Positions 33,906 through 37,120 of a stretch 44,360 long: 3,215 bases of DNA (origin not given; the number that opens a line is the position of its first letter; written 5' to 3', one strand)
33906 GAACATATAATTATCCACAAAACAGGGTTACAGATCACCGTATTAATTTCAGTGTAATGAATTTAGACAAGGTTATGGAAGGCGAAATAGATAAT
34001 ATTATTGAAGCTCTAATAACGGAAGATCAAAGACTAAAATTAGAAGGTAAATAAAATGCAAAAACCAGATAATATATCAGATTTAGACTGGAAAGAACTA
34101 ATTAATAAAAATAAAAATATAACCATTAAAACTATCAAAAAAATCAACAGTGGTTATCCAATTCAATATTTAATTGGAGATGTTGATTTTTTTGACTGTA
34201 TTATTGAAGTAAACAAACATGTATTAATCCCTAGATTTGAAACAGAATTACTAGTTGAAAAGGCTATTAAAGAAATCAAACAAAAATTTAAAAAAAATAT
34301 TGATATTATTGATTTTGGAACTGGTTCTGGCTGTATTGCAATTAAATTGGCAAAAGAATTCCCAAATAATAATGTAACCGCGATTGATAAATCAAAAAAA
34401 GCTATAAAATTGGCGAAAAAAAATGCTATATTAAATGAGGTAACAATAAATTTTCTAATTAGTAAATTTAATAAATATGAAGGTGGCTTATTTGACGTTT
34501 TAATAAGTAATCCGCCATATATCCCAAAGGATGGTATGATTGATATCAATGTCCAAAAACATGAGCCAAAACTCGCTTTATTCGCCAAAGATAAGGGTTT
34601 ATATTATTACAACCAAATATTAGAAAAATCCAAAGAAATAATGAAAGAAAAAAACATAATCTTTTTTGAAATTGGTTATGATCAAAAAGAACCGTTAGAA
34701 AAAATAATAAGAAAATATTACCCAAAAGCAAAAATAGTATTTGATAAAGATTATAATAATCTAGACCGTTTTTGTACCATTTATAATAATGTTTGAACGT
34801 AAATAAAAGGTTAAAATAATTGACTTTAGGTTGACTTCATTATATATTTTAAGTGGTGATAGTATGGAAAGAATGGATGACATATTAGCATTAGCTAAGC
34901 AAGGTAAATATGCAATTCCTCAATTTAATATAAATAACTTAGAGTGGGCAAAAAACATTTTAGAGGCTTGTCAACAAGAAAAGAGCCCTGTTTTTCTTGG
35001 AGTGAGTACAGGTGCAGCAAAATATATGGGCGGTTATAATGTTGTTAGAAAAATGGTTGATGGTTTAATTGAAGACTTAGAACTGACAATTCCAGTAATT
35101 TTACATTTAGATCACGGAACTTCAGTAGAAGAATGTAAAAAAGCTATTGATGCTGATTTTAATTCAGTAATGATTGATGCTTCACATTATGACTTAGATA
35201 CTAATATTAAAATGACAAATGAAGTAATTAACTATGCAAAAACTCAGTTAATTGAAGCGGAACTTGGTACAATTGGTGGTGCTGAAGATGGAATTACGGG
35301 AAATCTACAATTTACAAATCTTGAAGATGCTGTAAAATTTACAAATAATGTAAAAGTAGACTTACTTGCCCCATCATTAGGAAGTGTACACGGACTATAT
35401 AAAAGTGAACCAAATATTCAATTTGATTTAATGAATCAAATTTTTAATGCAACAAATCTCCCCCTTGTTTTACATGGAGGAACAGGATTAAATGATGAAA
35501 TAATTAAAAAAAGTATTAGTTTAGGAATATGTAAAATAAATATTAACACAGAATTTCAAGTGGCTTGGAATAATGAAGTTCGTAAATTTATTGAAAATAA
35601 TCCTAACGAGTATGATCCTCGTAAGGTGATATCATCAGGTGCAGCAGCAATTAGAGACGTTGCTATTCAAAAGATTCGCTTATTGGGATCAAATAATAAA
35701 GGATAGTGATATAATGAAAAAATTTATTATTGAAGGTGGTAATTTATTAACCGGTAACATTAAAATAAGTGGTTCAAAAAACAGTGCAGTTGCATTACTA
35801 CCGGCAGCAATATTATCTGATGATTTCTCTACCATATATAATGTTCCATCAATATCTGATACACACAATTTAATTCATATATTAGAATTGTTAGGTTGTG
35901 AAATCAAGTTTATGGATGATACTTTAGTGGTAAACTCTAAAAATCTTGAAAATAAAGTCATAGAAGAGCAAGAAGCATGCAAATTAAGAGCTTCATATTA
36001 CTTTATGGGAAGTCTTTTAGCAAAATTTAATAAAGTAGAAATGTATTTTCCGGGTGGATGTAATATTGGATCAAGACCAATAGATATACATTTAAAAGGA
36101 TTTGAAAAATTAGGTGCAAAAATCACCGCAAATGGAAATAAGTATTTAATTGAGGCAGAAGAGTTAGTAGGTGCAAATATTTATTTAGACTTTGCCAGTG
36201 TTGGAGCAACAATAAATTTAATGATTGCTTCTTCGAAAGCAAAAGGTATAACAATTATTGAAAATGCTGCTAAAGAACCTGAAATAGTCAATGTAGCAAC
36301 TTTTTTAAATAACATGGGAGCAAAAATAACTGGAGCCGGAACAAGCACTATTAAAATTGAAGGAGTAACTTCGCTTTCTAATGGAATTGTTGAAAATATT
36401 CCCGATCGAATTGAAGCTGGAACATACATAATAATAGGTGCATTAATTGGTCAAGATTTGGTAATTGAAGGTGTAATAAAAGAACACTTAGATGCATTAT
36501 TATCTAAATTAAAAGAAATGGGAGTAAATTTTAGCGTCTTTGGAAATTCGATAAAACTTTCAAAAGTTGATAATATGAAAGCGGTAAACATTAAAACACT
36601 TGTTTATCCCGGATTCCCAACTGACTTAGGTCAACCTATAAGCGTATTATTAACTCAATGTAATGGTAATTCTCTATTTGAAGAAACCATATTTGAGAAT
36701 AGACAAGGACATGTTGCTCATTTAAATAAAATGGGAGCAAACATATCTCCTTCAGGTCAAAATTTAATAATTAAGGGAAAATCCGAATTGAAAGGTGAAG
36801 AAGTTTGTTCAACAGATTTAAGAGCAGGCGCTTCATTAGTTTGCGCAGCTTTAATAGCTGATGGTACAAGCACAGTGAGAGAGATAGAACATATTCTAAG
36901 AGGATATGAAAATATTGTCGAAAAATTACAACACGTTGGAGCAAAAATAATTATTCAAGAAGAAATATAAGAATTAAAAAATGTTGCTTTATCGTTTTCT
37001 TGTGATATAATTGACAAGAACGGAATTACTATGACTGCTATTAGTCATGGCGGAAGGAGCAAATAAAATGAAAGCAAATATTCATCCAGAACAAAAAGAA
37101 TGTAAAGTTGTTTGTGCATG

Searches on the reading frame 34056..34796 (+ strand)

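Call 8: search_protein_families(library=ncbifam, proteins=[window:34056-34796:+])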
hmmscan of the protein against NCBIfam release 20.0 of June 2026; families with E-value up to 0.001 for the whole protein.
window:34056-34796:+ (246 aa): 35 families (the best 25 are shown)
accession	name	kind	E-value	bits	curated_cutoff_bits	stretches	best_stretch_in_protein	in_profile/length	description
TIGR03534.1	RF_mod_PrmC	equivalog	1e-67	228.2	199.1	1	14-240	24-252/253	peptide chain release factor N(5)-glutamine methyltransferase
TIGR00536.1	hemK_fam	subfamily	2.8e-60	203.8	115.5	1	7-242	42-280/286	HemK family protein methyltransferase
TIGR03533.1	L3_gln_methyl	equivalog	2e-38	132.3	229.7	1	13-227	54-267/284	50S ribosomal protein L3 N(5)-glutamine methyltransferase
NF002421.0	PRK01544.1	equivalog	4.8e-37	127.9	567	2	76-228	134-291/524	bifunctional peptide chain release factor N(5)-glutamine methyltransferase PrmC/tRNA (guanosine(46)-N7)-methyltransferase TrmB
TIGR03704.1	PrmC_rel_meth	equivalog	4.9e-21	75.3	248.8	1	26-217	33-227/251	putative protein N(5)-glutamine methyltransferase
NF011529.0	PRK14968.1-3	equivalog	2.3e-20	72.9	162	1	46-203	6-153/198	putative methyltransferase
TIGR00537.1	hemK_rel_arch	hypoth_equivalog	2.3e-15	56.7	87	1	63-200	7-134/179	HemK2/MTQ2 family protein methyltransferase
NF011530.0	PRK14968.1-4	equivalog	1.8e-10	40.5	243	1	50-158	11-112/202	putative methyltransferase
NF011527.0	PRK14968.1-1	equivalog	9.6e-10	38.5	242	1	52-159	10-107/192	putative methyltransferase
TIGR02469.1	CbiT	equivalog_domain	2.1e-09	37.7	78.3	1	78-127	17-66/124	precorrin-6Y C5,15-methyltransferase (decarboxylating) subunit CbiT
NF006138.0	PRK08287.1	equivalog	1.3e-08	34.9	210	1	77-124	28-75/189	decarboxylating cobalt-precorrin-6B (C(15))-methyltransferase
TIGR01983.1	UbiG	equivalog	1.3e-08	34.4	102.95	1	73-150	40-121/228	bifunctional 2-polyprenyl-6-hydroxyphenol methylase/3-demethylubiquinol 3-O-methyltransferase UbiG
TIGR00406.1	prmA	equivalog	3.1e-08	33.4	183.15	1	78-152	157-232/288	50S ribosomal protein L11 methyltransferase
NF001786.0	PRK00517.2-4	equivalog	6.9e-08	31.9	327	1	69-152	132-213/277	50S ribosomal protein L11 methyltransferase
NF007023.0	PRK09489.1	equivalog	7.9e-08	31.8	295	1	83-160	199-274/342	16S rRNA (guanine(1207)-N(2))-methyltransferase RsmC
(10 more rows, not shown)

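Call 9: search_protein_families(library=pfam, proteins=[window:34056-34796:+])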
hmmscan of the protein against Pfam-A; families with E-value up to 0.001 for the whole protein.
window:34056-34796:+ (246 aa): 13 families
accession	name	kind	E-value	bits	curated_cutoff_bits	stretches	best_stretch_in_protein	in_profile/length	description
PF05175.20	MTS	-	2.8e-15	56.8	23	1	74-156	27-109/170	Methyltransferase small domain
PF13847.12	Methyltransf_31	-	2.6e-11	43.9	27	1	79-160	2-82/145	Methyltransferase domain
PF06325.19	PrmA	-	2.6e-10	40.7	22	1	71-152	152-233/296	Ribosomal protein L11 methyltransferase (PrmA)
PF13649.12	Methyltransf_25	-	4.3e-09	37.4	27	1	84-151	1-70/97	Methyltransferase domain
PF08241.18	Methyltransf_11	-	3.4e-06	28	21.2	1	86-152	2-67/95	Methyltransferase domain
PF02005.22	TRM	-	6.2e-06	26.1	27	1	69-132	38-101/376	N2,N2-dimethylguanosine tRNA methyltransferase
PF08242.18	Methyltransf_12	-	2.3e-05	25.5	30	1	85-148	1-68/98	Methyltransferase domain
PF13489.12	Methyltransf_23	-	5.7e-05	23.3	27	1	67-132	9-61/164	Methyltransferase domain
PF02390.23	Methyltransf_4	-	0.00033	20.6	24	1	82-137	3-57/173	Putative methyltransferase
PF10294.15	Methyltransf_16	-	0.00038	20.7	21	1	66-128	32-93/174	Lysine methyltransferase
PF02475.24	TRM5-TYW2_MTfase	-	0.00043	20.7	28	0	72-130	28-86/164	TRM5/TYW2 methyltransferase domain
PF02527.21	GidB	-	0.00049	19.9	27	1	77-140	44-109/184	rRNA small subunit methyltransferase G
PF07669.17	Eco57I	-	0.00091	19.8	25.3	1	105-203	41-131/171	Eco57I restriction-modification methylase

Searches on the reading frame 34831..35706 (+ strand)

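Call 8: search_protein_families(library=ncbifam, proteins=[window:34831-35706:+])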
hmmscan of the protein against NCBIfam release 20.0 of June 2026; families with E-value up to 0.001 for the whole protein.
window:34831-35706:+ (291 aa): 20 families
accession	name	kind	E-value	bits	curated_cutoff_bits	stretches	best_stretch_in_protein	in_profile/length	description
TIGR01859.1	fruc_bis_ald_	equivalog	6.8e-106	354.1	343.05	1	15-290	4-281/282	class II fructose-1,6-bisphosphate aldolase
NF005823.0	PRK07709.1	equivalog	2e-96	323.2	545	1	14-290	5-284/285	class II fructose-bisphosphate aldolase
TIGR00167.1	cbbA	subfamily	2.9e-95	319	215.6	1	13-290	4-289/290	ketose-bisphosphate aldolase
NF006376.0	PRK08610.1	equivalog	3.8e-95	318.9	527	1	14-290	5-284/286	class II fructose-bisphosphate aldolase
NF009497.0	PRK12857.1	equivalog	2.9e-80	269.5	423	1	15-290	6-283/284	class II fructose-1,6-bisphosphate aldolase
NF009374.0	PRK12737.1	subfamily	1.6e-75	253.7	383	1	17-290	8-283/284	tagatose-bisphosphate aldolase subunit GatY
NF006626.0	PRK09195.1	subfamily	7.9e-73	245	384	1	17-290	8-283/284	tagatose-bisphosphate aldolase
NF005590.0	PRK07315.1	equivalog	3.7e-71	239.8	443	1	18-290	9-292/293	class II fructose-bisphosphate aldolase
TIGR01858.1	tag_bisphos_ald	equivalog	4.3e-70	236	443.55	1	17-290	6-281/282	tagatose bisphosphate family class II aldolase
NF005943.0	PRK07998.1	equivalog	2.2e-62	211.1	364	1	16-289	7-279/283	class II aldolase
NF006042.0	PRK08185.1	subfamily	2.1e-61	207.7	405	1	14-290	4-283/287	hypothetical protein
NF005481.0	PRK07084.1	equivalog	3.3e-60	204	511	2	16-227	16-238/324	class II fructose-bisphosphate aldolase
NF004493.0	PRK05835.1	equivalog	5.4e-60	203.2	558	2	15-226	5-221/307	class II fructose-bisphosphate aldolase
NF005288.0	PRK06806.1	equivalog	5.6e-57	193.1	396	1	14-290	5-280/281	class II fructose-bisphosphate aldolase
NF009375.0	PRK12738.1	equivalog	1.7e-56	191.5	542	1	19-290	10-283/286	tagatose-bisphosphate aldolase subunit KbaY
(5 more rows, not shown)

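Call 9: search_protein_families(library=pfam, proteins=[window:34831-35706:+])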
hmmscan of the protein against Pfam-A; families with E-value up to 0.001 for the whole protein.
window:34831-35706:+ (291 aa): 1 family
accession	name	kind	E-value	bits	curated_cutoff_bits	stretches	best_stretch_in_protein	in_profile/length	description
PF01116.26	F_bP_aldolase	-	5.6e-93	311.9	25.5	1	14-290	2-277/277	Fructose-bisphosphate aldolase class-II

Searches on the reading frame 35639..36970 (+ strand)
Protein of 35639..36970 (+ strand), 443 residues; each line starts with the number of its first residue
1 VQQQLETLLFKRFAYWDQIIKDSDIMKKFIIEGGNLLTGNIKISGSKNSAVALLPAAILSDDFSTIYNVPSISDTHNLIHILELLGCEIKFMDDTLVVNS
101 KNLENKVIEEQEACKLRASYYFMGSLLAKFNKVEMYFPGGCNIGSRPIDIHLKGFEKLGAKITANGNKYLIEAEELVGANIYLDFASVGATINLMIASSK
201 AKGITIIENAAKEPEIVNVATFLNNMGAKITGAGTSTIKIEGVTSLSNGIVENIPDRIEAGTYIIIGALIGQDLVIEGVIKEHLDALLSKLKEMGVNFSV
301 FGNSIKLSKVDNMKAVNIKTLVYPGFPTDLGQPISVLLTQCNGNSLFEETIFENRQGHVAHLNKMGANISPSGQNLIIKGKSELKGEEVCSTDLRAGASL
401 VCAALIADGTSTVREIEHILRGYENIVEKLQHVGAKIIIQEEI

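Call 8: search_protein_families(library=ncbifam, proteins=[window:35639-36970:+])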
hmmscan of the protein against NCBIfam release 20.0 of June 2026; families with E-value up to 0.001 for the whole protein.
window:35639-36970:+ (443 aa): 6 families
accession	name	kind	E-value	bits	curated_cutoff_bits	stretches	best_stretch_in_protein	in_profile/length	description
NF009470.0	PRK12830.1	equivalog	3.1e-169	563.1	552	1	26-441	1-416/417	UDP-N-acetylglucosamine 1-carboxyvinyltransferase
NF006873.0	PRK09369.1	subfamily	1.5e-152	508.1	297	1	26-438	1-415/419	UDP-N-acetylglucosamine 1-carboxyvinyltransferase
TIGR01072.1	murA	equivalog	6.5e-148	492.9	392.7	1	26-437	1-414/416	UDP-N-acetylglucosamine 1-carboxyvinyltransferase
TIGR01356.1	aroA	equivalog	5.9e-23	81.4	287.25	1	39-435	1-414/415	3-phosphoshikimate 1-carboxyvinyltransferase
NF011381.1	PRK14806.1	equivalog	6.2e-12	44.6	902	1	121-301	399-581/733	bifunctional prephenate dehydrogenase/3-phosphoshikimate 1-carboxyvinyltransferase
NF008816.0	PRK11860.1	equivalog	2.2e-06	26.1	943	0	38-318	16-313/662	bifunctional 3-phosphoshikimate 1-carboxyvinyltransferase/cytidylate kinase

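Call 9: search_protein_families(library=pfam, proteins=[window:35639-36970:+])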
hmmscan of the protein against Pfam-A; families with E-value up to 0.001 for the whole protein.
window:35639-36970:+ (443 aa): 1 family
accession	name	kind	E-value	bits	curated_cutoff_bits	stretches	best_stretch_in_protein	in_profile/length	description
PF00275.25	EPSP_synthase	-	6.3e-88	295.7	22.8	1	32-430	2-417/417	EPSP synthase (3-phosphoshikimate 1-carboxyvinyltransferase)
